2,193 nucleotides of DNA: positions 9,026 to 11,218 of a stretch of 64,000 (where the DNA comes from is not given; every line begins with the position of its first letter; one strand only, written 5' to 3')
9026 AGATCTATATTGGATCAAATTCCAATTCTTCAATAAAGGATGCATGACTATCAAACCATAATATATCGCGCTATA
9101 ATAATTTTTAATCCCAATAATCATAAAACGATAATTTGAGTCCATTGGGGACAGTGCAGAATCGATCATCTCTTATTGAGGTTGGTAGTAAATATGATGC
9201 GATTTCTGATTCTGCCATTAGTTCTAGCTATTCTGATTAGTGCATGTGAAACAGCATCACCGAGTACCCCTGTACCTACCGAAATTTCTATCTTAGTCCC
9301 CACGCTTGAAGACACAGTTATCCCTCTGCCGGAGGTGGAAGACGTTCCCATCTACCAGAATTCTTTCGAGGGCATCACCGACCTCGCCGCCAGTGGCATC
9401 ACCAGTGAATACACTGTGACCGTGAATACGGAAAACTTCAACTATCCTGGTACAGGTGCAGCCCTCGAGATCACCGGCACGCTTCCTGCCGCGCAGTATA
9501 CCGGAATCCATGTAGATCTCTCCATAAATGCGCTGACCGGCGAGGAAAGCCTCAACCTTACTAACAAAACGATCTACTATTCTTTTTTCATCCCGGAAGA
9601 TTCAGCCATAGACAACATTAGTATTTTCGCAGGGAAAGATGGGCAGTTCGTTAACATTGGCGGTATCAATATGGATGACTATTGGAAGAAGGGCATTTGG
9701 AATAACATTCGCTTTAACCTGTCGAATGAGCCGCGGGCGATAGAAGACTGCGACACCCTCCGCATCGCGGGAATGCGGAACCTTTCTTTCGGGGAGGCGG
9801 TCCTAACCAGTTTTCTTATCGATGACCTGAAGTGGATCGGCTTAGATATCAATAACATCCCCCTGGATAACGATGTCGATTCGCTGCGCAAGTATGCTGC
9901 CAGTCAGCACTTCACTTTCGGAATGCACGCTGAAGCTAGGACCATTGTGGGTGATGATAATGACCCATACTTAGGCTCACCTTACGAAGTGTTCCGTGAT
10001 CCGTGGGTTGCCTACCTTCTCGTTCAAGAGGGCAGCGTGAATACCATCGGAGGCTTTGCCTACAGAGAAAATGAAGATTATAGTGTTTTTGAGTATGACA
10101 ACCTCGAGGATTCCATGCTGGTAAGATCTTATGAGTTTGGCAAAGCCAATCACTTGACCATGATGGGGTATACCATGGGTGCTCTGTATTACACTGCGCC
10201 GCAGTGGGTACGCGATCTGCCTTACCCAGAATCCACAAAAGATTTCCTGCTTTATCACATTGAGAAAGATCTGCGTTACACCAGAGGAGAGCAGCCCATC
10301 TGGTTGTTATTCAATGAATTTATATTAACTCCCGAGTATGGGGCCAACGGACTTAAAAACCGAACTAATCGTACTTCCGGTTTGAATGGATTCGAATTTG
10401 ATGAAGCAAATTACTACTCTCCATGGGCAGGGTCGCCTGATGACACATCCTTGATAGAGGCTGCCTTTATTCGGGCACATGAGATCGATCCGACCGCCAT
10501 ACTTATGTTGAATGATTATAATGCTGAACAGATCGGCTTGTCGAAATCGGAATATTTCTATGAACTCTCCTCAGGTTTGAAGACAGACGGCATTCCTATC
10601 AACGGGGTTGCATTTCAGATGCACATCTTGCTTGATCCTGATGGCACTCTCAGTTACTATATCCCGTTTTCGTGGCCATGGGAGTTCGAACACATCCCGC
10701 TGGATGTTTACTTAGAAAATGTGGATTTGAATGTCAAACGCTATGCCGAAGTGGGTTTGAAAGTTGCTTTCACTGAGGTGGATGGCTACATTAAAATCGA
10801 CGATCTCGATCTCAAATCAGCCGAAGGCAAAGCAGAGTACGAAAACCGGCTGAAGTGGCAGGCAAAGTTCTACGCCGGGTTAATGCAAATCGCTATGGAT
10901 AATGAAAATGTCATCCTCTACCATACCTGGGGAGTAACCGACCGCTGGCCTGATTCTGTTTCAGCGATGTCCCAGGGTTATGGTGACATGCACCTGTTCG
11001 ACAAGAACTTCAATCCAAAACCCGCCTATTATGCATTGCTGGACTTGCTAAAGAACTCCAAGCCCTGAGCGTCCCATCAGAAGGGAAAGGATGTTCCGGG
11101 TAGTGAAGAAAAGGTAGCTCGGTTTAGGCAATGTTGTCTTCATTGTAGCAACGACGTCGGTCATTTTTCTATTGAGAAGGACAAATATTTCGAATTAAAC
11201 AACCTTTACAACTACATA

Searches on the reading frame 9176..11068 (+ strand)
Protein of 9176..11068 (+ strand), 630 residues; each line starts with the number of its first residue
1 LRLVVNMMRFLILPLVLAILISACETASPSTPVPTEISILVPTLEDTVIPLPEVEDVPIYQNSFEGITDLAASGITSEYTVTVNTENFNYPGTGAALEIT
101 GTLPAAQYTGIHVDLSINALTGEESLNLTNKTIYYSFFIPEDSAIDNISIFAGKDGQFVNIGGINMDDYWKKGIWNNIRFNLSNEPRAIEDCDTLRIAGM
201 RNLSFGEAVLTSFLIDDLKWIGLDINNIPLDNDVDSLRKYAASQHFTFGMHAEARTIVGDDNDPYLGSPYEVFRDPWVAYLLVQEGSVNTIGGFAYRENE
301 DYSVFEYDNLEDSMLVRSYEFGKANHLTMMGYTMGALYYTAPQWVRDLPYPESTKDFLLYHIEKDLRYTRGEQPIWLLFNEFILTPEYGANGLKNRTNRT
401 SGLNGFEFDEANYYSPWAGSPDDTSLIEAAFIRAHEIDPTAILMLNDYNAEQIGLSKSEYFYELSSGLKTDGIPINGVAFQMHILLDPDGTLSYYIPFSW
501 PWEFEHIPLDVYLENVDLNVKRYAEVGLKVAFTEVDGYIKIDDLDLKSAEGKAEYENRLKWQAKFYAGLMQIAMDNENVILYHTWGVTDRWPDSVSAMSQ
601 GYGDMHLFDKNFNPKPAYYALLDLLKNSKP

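Call 12: search_protein_families(library=ncbifam, proteins=[window:9176-11068:+], max_evalue=0.00001)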
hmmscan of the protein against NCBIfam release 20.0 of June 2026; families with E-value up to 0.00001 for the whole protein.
window:9176-11068:+ (630 aa): 1 family
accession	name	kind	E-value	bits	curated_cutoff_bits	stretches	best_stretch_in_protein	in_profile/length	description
NF041944.1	Xylase_Ferestase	equivalog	6.5e-09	34.5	1200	1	426-621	164-334/694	bifunctional endo-1,4-beta-xylanase/feruloyl esterase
